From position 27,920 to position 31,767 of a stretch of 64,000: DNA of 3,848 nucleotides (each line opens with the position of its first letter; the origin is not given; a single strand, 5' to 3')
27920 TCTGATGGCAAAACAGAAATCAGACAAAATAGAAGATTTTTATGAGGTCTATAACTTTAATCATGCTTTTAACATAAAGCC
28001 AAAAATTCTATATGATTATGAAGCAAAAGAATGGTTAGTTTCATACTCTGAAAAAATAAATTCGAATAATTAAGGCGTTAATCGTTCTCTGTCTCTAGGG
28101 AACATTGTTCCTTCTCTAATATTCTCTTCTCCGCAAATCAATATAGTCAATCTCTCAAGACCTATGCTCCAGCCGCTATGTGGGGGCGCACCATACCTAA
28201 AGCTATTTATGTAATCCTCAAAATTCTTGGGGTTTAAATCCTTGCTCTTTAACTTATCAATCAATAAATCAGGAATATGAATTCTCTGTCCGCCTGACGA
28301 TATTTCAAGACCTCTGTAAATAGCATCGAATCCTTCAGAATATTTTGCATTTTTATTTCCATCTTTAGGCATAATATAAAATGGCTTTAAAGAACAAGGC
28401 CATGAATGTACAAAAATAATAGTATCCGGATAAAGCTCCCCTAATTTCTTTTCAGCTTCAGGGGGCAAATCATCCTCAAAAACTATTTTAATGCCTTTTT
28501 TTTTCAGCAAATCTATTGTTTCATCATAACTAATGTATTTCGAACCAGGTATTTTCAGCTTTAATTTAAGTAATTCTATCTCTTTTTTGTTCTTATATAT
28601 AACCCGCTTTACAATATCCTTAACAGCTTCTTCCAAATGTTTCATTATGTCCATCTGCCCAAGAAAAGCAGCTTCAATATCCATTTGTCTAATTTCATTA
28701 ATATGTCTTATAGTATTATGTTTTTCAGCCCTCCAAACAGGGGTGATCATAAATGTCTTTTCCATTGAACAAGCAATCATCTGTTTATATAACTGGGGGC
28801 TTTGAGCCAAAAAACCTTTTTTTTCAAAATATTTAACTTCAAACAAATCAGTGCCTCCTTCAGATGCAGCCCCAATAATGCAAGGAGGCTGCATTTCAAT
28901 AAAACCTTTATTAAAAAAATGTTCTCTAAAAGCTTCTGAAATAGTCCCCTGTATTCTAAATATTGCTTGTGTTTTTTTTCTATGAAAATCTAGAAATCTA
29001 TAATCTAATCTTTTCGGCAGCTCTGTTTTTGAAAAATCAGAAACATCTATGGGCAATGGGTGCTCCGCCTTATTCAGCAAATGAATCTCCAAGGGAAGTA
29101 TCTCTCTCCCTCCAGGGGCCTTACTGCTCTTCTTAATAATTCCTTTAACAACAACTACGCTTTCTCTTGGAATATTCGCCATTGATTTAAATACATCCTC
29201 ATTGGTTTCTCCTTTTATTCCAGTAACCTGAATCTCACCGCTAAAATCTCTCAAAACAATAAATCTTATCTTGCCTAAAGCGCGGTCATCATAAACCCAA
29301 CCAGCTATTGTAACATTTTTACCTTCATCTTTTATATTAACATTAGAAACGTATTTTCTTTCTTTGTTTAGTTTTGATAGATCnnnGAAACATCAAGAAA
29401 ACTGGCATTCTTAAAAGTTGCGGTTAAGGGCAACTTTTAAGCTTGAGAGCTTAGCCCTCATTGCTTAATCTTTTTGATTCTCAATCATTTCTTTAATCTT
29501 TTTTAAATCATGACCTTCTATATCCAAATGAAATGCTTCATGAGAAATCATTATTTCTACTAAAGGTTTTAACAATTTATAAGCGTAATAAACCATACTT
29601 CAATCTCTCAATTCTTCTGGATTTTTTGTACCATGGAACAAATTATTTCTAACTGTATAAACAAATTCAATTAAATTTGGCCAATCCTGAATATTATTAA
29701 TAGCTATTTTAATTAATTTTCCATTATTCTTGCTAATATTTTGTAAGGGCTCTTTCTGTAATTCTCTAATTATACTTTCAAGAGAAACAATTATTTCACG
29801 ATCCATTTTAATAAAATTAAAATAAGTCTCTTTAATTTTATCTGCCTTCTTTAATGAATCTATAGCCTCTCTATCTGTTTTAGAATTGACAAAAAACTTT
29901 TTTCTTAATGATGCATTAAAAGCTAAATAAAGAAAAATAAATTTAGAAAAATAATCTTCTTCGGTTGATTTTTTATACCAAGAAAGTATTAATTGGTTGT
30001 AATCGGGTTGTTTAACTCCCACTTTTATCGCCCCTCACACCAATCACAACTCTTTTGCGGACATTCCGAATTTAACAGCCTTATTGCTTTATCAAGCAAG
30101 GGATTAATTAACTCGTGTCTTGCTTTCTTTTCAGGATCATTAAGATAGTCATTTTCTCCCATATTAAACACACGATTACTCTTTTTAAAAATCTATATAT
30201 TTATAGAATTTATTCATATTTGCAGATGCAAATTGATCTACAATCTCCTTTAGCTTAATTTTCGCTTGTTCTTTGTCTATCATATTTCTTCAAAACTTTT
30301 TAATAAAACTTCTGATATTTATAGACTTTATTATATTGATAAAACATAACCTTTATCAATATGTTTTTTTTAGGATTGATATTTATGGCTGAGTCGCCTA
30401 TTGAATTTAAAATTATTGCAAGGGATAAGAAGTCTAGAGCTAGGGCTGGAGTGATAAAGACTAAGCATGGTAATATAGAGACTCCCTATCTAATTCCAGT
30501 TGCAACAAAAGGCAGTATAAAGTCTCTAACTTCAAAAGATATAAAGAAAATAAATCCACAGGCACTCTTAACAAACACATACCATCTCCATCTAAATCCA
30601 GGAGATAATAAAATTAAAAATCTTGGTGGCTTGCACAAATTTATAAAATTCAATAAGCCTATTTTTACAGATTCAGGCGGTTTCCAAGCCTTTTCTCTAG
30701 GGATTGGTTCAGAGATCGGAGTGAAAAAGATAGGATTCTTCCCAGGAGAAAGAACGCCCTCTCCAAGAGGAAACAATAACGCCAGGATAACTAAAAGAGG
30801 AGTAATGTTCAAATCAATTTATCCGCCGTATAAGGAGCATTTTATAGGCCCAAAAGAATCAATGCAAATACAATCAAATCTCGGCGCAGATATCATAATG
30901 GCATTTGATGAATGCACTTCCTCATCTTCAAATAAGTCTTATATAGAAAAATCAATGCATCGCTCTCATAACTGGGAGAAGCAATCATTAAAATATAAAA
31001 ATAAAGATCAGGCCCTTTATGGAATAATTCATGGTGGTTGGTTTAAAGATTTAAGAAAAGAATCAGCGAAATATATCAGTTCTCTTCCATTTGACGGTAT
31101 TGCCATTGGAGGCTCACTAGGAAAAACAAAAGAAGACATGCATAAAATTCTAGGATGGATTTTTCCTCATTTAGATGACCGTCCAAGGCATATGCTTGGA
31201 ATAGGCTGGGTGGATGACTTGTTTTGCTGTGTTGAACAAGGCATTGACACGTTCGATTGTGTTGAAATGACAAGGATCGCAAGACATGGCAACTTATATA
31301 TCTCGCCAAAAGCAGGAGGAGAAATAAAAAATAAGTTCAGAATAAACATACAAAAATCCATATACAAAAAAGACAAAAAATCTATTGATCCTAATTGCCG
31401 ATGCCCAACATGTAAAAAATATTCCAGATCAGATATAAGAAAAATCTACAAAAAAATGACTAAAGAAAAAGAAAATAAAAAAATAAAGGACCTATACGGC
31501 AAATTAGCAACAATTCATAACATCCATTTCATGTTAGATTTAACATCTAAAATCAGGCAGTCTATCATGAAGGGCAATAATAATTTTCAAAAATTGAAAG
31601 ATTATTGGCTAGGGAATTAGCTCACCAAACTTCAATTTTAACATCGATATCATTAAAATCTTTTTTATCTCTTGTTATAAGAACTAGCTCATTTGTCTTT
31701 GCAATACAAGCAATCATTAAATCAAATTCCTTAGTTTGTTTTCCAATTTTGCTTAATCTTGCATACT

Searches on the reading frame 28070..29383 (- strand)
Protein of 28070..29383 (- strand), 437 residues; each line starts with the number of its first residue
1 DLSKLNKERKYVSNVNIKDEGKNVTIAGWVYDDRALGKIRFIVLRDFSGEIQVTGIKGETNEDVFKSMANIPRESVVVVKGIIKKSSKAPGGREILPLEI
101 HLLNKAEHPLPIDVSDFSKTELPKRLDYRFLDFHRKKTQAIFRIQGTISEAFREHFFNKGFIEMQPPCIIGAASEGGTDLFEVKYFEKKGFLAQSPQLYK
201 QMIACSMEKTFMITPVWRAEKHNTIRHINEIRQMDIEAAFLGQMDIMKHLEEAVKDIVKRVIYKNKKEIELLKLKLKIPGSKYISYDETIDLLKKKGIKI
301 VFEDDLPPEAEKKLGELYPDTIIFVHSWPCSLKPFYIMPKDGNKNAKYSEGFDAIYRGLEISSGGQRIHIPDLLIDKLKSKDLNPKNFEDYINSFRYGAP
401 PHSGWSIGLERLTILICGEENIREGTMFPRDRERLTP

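Call 11: search_protein_families(library=pfam, proteins=[window:28070-29383:-], max_evalue=0.00001)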
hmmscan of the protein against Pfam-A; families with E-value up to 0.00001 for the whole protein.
window:28070-29383:- (437 aa): 2 families
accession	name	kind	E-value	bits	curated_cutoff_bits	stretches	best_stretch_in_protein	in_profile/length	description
PF00152.25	tRNA-synt_2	-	2.9e-73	247.1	25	1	124-431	4-307/308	tRNA synthetases class II (D, K and N)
PF01336.31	tRNA_anti-codon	-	1.8e-13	50.7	27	1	24-103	1-75/75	OB-fold nucleic acid binding domain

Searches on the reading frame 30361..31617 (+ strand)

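Call 12: search_protein_families(library=pfam, proteins=[window:30361-31617:+], max_evalue=0.00001)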
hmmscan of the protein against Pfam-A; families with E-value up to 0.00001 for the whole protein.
window:30361-31617:+ (419 aa): 1 family
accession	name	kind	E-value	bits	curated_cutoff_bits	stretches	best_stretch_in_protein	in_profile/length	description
PF01702.25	TGT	-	3.9e-109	365.4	26.3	1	26-414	2-349/357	Queuine tRNA-ribosyltransferase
